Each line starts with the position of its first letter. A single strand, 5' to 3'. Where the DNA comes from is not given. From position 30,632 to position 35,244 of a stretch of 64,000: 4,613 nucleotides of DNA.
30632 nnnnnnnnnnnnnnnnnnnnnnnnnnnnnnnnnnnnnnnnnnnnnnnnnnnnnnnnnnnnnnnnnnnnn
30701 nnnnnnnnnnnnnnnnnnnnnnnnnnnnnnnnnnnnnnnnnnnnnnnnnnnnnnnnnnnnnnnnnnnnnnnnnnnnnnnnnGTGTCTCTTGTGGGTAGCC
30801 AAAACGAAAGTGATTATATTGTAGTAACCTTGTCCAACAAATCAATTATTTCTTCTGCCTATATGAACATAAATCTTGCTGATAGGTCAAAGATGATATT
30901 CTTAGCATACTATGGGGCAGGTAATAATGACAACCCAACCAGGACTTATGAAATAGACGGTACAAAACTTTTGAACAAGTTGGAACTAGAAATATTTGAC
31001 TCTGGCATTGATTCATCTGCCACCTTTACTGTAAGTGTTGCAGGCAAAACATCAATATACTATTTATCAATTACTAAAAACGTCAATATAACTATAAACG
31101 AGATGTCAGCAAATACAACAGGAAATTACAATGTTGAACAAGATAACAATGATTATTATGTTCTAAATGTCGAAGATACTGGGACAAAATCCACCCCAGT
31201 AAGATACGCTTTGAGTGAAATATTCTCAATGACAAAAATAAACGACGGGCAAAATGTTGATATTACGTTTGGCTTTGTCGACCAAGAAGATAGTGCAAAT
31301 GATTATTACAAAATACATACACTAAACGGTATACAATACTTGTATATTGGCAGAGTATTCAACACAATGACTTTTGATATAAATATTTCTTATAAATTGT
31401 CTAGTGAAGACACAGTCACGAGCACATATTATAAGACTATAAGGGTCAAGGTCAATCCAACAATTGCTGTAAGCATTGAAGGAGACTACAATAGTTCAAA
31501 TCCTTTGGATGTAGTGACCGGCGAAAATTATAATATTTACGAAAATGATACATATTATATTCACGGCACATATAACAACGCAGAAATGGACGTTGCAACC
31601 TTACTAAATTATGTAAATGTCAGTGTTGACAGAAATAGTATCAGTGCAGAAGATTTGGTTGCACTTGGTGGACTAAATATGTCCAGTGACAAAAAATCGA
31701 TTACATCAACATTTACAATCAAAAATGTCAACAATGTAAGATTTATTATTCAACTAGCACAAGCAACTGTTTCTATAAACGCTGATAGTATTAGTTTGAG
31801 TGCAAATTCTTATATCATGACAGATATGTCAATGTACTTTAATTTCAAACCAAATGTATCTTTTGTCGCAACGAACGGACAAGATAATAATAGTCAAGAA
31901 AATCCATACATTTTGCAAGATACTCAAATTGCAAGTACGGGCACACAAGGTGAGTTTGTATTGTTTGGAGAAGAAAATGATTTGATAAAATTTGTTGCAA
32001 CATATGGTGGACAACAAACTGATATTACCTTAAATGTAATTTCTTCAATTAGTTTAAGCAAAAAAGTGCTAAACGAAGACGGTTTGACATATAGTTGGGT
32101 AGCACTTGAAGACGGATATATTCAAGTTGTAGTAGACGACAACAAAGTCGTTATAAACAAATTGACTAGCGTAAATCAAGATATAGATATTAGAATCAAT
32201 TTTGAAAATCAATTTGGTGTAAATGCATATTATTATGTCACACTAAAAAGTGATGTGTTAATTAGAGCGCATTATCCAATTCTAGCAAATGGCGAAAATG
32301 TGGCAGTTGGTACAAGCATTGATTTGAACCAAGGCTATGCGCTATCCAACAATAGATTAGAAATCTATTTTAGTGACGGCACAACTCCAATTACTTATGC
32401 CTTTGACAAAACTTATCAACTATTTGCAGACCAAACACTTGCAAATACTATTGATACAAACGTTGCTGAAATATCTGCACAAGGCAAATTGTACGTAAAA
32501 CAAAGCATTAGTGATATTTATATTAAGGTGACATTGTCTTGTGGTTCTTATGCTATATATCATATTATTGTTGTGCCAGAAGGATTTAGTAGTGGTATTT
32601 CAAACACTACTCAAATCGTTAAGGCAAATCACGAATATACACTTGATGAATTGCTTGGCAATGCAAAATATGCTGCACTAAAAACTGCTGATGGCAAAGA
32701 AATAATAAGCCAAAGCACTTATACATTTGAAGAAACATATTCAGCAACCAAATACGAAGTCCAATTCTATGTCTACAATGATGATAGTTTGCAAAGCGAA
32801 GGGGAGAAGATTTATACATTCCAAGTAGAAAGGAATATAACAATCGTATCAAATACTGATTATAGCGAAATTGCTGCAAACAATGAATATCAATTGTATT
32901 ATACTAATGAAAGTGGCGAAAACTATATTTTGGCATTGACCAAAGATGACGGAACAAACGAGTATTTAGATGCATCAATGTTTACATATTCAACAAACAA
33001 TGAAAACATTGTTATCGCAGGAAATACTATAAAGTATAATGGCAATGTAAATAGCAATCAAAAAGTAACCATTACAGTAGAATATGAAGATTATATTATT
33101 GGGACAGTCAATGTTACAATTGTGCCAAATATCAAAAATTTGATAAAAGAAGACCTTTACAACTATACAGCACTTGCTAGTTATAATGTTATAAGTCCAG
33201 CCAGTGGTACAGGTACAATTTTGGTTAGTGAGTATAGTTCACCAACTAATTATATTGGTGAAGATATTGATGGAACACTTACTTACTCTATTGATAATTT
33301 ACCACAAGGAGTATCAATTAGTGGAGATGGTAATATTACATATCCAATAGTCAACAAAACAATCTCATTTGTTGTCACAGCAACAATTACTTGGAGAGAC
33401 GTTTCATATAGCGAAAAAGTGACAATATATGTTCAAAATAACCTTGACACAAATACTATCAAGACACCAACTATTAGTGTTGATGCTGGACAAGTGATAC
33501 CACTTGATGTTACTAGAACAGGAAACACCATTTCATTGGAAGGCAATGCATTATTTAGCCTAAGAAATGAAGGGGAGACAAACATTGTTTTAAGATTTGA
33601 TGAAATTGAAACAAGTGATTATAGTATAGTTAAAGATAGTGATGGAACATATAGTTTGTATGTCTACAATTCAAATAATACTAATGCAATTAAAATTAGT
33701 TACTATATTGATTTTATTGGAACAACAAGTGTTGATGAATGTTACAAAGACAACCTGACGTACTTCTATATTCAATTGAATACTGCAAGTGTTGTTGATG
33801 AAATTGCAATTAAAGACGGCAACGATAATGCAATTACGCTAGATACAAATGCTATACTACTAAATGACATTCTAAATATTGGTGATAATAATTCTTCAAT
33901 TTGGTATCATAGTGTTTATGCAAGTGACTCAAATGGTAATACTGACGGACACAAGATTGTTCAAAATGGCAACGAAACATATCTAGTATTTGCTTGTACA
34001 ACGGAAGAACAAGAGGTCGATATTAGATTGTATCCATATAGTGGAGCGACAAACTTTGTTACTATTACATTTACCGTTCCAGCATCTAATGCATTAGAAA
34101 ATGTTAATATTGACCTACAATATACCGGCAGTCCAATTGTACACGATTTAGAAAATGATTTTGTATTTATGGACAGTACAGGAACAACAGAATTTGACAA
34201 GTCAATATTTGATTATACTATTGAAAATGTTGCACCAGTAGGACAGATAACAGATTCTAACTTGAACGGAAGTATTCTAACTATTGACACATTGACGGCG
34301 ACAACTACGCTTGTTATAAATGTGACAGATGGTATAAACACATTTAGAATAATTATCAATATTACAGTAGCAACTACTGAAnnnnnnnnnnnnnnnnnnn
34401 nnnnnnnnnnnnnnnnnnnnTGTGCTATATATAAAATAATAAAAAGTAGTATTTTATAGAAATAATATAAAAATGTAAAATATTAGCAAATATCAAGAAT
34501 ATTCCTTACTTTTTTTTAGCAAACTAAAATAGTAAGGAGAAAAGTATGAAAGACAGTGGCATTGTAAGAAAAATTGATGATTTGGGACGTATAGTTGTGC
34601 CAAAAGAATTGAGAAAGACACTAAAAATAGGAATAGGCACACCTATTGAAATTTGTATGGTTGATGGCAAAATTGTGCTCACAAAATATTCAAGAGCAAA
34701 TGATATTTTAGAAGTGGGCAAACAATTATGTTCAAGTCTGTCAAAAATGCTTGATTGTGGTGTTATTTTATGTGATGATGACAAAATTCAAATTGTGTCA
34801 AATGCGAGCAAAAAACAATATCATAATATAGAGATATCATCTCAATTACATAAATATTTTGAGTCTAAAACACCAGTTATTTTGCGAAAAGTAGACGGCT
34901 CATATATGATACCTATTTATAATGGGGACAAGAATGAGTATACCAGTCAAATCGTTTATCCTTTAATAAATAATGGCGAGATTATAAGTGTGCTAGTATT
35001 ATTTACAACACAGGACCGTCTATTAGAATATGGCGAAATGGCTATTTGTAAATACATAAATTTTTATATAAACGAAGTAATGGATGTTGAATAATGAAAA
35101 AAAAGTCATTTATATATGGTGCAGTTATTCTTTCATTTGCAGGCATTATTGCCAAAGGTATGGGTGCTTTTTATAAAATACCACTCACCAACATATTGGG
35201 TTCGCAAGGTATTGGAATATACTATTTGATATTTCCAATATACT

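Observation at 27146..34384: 2412-aa N-terminally anchored protein made of many Ig-like units, with no recognisable anchor, enzyme or known adhesin tip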

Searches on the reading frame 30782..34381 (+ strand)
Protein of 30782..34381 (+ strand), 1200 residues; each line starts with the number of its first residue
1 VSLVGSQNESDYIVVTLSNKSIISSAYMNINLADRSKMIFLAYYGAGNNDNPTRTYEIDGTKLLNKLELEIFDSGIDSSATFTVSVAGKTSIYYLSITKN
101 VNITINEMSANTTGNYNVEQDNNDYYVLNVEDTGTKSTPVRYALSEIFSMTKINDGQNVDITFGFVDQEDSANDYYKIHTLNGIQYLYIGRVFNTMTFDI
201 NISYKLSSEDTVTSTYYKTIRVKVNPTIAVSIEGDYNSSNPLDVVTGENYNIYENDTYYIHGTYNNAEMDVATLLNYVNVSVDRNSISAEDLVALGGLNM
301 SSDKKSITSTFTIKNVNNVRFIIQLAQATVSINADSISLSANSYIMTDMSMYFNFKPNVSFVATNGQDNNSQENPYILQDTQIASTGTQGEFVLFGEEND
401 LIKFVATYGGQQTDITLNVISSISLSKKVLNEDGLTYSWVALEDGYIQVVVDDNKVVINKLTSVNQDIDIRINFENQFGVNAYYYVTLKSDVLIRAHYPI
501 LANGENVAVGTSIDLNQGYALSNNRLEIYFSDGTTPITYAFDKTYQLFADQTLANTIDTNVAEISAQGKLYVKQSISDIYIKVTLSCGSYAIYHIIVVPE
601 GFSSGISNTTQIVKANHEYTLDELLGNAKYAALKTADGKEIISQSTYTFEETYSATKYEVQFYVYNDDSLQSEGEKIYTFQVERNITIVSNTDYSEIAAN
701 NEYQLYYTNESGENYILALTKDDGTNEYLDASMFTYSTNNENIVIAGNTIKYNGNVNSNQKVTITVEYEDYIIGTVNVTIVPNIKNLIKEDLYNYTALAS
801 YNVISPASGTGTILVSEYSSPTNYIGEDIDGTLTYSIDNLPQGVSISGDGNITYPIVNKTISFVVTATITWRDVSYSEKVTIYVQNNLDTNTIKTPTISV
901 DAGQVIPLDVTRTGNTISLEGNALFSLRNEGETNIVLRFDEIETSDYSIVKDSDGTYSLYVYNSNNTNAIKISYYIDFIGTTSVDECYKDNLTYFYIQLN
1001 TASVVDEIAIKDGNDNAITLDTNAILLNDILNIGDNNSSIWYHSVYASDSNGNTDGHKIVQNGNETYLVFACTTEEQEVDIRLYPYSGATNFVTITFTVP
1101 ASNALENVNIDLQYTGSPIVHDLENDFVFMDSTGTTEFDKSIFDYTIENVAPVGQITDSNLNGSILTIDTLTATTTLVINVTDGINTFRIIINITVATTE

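Call 36: predict_structure(alignment_id=A3)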
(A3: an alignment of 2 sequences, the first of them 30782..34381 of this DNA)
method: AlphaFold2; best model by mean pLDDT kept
length: 1200 residues; sequences in the alignment: 2
mean_pLDDT: 35.4   pTM: 0.23
mean pLDDT of the five models: 35.4, 32.6, 31.6, 30.2, 28.6
residues with pLDDT >= 90: 0; 70-90: 0; 50-70: 78; < 50: 1122
segments of 3 or more residues with pLDDT < 50: 1-22, 25-27, 29-37, 45-51, 59-804, 806-808, 814-831, 869-881, 888-1067, 1071-1094, 1100-1173, 1178-1189, 1197-1200
pLDDT, mean of each block of 10 residues (from residue 1): 33 40 50 47 49 50 42 45 42 36 35 33 30 30 27 24 32 29 29 32 29 31 32 29 27 28 34 33 33 32 27 23 26 29 27 30 35 32 29 31 35 31 24 32 40 34 39 39 38 29 37 37 29 29 26 35 37 38 26 29 29 34 38 37 39 30 35 32 29 32 34 38 37 36 41 40 40 37 28 33 46 44 36 55 58 54 54 44 48 24 23 28 30 35 41 43 36 31 36 33 31 30 29 28 35 39 44 45 40 50 42 32 28 33 37 34 38 49 43 49
secondary structure, 60 per line:
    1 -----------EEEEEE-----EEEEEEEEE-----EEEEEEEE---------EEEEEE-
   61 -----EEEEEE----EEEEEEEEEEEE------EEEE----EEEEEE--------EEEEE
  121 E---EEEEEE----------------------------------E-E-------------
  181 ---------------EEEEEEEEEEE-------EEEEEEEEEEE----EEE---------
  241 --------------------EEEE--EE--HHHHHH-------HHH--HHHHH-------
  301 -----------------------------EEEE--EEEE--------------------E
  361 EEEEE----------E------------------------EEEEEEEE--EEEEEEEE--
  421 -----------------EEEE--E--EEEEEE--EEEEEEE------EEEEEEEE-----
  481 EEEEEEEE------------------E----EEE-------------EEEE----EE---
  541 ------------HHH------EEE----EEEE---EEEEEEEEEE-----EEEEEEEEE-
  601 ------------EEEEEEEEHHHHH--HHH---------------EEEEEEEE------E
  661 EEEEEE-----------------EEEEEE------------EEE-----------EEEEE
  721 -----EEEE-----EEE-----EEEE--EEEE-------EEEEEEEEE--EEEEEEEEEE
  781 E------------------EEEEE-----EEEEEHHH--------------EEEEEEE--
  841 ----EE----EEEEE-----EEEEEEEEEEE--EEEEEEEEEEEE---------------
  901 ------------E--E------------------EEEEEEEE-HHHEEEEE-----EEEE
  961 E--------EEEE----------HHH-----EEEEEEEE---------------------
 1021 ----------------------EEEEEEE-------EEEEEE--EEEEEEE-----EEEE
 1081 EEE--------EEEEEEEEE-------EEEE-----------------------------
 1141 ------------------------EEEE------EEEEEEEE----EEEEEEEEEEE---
elements in order (helices of 4 or more, strands of 3 or more residues): E12-17 E23-31 E37-44 E54-59 E66-71 E76-87 E94-97 E102-107 E116-121 E125-130 E196-206 E214-224 E229-231 E261-264 H271-276 H289-293 E330-333 E336-339 E360-365 E401-408 E411-418 E438-441 E447-452 E455-461 E468-475 E481-488 E512-514 E528-531 E562-564 E569-572 E576-585 E591-599 E613-620 H621-625 E646-653 E660-666 E684-689 E702-704 E716-720 E726-729 E735-737 E743-746 E749-752 E760-768 E771-781 E800-804 E810-814 E832-838 E851-855 E861-871 E874-885 E935-942 E947-951 E957-961 E970-973 E992-999 E1043-1049 E1057-1062 E1065-1071 E1077-1083 E1092-1100 E1108-1111 E1165-1168 E1175-1182 E1187-1197

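Call 71: fold_search(model_id=the predicted structure, library=pdb)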
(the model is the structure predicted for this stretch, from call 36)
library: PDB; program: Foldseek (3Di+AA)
matches with E <= 10: 1331; with E <= 0.001: 218
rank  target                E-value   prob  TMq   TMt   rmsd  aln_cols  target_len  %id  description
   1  9ba4_A                1.1e-08  0.96  0.06  0.07  40.7      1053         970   10  Full-length cross-linked Contactin 2 (CNTN2) (released 2024-07-17)
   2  8k53_B                1.1e-08  0.99  0.06  0.11  45.7       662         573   11  Structure of the Dimeric Human CNTN2 Ig 1-6-FNIII 1-2 Domain in an Asymmetric State (released 2023-12-06)
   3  7ol4_C                1.4e-08  0.99  0.06  0.10  38.3       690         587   11  Mouse contactin-1 neurofascin-155 immunoglobulin domains adhesion complex (released 2022-12-14)
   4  8k3j_A                9.6e-08  0.98  0.06  0.11  45.9       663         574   11  Structure of human CNTN2 immunoglobulin domains 1-6 homo-dimer (released 2024-07-17)
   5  7ok5_B                1.2e-07  0.99  0.07  0.11  32.6       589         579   11  Crystal structure of mouse neurofascin 155 immunoglobulin domains (released 2022-12-14)
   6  8k53_A                1.2e-07  0.98  0.06  0.09  39.1       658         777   11  Structure of the Dimeric Human CNTN2 Ig 1-6-FNIII 1-2 Domain in an Asymmetric State (released 2023-12-06)
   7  3dmk_A                1.2e-07  0.85  0.06  0.08  40.0      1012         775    9  Crystal structure of Down Syndrome Cell Adhesion Molecule (DSCAM) isoform 1.30.30, N-terminal eight Ig domains (released 2008-10-07)
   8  9ba5_A                1.4e-07  0.98  0.06  0.11  37.8       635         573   11  Cross-linked Contactin 2 Ig1-Ig6 (released 2024-07-17)
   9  7ok5_A                1.6e-07  0.99  0.06  0.11  38.3       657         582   10  Crystal structure of mouse neurofascin 155 immunoglobulin domains (released 2022-12-14)
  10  7ol4_D                1.6e-07  0.97  0.06  0.10  38.4       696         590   10  Mouse contactin-1 neurofascin-155 immunoglobulin domains adhesion complex (released 2022-12-14)
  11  9ijj_4G               2.6e-07  0.90  0.06  0.03  62.3       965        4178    7  In situ structure of the central apparatus in mouse sperm axoneme. (released 2025-06-04)
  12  9g93_A                3.2e-07  0.99  0.06  0.11  27.2       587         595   10  CryoET structure of the in vitro grown Bacillus anthracis Sap S-layer (released 2024-12-18)
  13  5vi4_F                4.1e-07  1.00  0.07  0.22  22.9       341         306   12  IL-33/ST2/IL-1RAcP ternary complex structure (released 2017-09-27)
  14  7ol4_A                4.5e-07  0.97  0.06  0.11  38.7       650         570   10  Mouse contactin-1 neurofascin-155 immunoglobulin domains adhesion complex (released 2022-12-14)
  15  3dmk_B                5.9e-07  0.85  0.06  0.09  30.5       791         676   10  Crystal structure of Down Syndrome Cell Adhesion Molecule (DSCAM) isoform 1.30.30, N-terminal eight Ig domains (released 2008-10-07)
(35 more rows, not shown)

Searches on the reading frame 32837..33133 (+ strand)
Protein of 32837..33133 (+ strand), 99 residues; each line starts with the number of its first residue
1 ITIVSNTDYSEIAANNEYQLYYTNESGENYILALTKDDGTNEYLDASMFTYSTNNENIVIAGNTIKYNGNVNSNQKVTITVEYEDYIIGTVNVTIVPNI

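Call 93: search_solved_structures(query=A9, max_evalue=10, show_alignments=2)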
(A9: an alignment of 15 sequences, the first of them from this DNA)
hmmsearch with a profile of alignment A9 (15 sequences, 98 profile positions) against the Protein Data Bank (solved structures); distinct sequences matched with E-value up to 10: 3.
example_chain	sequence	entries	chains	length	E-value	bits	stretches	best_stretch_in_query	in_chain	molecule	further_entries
8idi_A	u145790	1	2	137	0.44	14.3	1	9-66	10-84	VHH-T71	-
8idm_A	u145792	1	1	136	0.45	14.3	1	9-66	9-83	VHH-T71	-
8jmw_A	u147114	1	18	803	1.2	13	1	9-93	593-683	S8 family serine peptidase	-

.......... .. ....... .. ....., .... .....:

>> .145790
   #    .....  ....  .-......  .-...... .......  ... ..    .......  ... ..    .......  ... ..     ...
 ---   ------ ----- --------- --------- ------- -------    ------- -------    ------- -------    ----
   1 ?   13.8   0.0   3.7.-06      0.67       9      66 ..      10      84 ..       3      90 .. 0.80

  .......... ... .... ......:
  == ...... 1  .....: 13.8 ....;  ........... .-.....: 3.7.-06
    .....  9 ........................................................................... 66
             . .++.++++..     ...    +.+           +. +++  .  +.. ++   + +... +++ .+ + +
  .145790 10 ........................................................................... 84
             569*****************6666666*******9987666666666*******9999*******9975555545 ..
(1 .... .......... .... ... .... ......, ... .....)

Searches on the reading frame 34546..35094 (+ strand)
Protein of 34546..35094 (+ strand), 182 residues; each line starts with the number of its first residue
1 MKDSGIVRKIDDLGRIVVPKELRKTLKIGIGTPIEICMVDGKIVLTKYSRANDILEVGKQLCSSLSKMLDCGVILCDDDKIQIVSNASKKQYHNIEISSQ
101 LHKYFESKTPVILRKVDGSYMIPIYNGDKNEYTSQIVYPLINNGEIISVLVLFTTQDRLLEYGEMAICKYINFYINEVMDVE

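Call 6: search_protein_families(library=pfam, proteins=[window:34546-35094:+], max_evalue=0.01)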
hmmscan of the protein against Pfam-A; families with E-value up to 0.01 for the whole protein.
window:34546-35094:+ (182 aa): 4 families
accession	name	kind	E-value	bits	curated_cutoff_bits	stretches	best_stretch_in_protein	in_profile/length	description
PF15714.11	SpoVT_C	-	8.1e-17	61.9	27.5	1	56-158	4-105/128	Stage V sporulation protein T C-terminal, transcription factor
PF04014.23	MazE_antitoxin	-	5.2e-10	39.6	24.7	1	7-51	1-46/48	Antidote-toxin recognition MazE, bacterial antitoxin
PF13185.12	GAF_2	-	0.0012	19.4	28.6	1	53-157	3-113/136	GAF domain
PF02381.23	MraZ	-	0.0077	16.6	23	0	9-42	9-37/72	MraZ protein, putative antitoxin-like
